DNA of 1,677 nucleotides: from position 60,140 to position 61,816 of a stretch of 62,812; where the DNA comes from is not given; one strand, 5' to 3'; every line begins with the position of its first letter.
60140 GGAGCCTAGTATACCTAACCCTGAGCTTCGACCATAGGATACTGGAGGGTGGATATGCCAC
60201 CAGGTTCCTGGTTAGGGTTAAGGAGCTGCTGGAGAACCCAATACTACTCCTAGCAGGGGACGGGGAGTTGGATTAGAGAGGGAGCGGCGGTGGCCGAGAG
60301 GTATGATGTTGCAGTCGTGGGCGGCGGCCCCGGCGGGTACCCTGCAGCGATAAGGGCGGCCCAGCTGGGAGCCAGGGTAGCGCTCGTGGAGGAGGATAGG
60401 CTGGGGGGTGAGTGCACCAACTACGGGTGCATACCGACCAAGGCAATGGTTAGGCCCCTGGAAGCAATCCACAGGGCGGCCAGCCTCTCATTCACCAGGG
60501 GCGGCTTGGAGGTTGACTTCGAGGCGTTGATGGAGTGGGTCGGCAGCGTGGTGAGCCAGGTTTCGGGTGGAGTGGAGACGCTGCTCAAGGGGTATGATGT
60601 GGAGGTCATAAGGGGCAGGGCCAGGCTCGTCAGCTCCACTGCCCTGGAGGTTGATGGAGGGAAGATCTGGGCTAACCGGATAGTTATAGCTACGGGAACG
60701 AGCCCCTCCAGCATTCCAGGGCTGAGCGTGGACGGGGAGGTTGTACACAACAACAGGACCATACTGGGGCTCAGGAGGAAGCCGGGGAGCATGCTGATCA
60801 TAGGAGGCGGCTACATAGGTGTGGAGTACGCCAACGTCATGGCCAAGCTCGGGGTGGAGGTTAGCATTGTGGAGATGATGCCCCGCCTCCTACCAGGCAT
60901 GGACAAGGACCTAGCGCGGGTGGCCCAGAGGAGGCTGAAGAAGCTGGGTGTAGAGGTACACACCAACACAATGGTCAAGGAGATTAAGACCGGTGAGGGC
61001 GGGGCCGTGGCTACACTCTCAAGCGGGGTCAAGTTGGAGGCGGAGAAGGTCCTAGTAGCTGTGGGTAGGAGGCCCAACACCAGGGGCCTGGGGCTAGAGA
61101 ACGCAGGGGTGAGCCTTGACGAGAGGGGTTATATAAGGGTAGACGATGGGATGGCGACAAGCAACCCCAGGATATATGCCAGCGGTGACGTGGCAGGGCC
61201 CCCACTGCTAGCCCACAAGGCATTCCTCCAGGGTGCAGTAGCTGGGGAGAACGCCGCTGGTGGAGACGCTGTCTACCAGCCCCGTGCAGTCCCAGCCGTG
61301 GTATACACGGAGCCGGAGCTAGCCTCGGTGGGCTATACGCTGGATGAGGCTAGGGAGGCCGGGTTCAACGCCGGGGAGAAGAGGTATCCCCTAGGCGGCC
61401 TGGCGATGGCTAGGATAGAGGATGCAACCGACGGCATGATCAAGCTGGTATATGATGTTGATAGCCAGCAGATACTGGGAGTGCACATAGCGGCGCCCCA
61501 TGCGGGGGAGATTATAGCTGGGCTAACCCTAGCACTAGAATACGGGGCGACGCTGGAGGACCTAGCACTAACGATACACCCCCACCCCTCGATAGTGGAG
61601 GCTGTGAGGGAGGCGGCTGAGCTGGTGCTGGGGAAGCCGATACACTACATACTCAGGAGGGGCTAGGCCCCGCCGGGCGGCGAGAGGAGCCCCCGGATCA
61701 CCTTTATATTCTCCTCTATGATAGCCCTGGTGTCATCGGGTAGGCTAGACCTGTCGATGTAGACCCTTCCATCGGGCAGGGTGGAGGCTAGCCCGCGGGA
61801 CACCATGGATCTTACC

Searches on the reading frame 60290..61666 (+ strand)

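Call 32: search_protein_families(library=pfam, proteins=[window:60290-61666:+], max_evalue=0.0001)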
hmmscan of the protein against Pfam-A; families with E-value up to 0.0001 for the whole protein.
window:60290-61666:+ (458 aa): 13 families
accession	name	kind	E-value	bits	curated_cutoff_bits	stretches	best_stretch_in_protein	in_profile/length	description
PF07992.20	Pyr_redox_2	-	2.5e-75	254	26.1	1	5-315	1-291/291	Pyridine nucleotide-disulphide oxidoreductase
PF02852.28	Pyr_redox_dim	-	1.2e-31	109.6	25.3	1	334-443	1-110/110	Pyridine nucleotide-disulphide oxidoreductase, dimerisation domain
PF00070.33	Pyr_redox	-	8.1e-27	94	22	1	168-241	2-75/82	Pyridine nucleotide-disulphide oxidoreductase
PF13738.12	Pyr_redox_3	-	5.9e-14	52.5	30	1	119-299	116-305/305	Pyridine nucleotide-disulphide oxidoreductase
PF03486.20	HI0933_like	-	6.4e-11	42.6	50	0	6-37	2-33/244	HI0933-like protein Rossmann domain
PF12831.13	FAD_oxidored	-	3e-10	40.4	27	1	6-50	1-46/416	FAD dependent oxidoreductase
PF01134.28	GIDA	-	2.5e-08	33.9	22.1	1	6-51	1-44/391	Glucose inhibited division protein A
PF13450.12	NAD_binding_8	-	9.5e-08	32.6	21.9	0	9-45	1-38/68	NAD(P)-binding Rossmann-like domain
PF01266.30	DAO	-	9.8e-08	32.3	27.9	0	6-43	1-39/353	FAD dependent oxidoreductase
PF01262.27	AlaDh_PNT_C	-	1.4e-06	28.4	23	0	164-206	27-69/214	Alanine dehydrogenase/PNT, C-terminal domain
PF00890.30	FAD_binding_2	-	1.8e-05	24.5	20.4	1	6-37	1-32/414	FAD binding domain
PF01494.25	FAD_binding_3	-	5.9e-05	22.9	22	0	5-36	2-33/349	FAD binding domain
PF01593.30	Amino_oxidase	-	8.9e-05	22.4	19.8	0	202-259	201-255/443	Flavin containing amine oxidoreductase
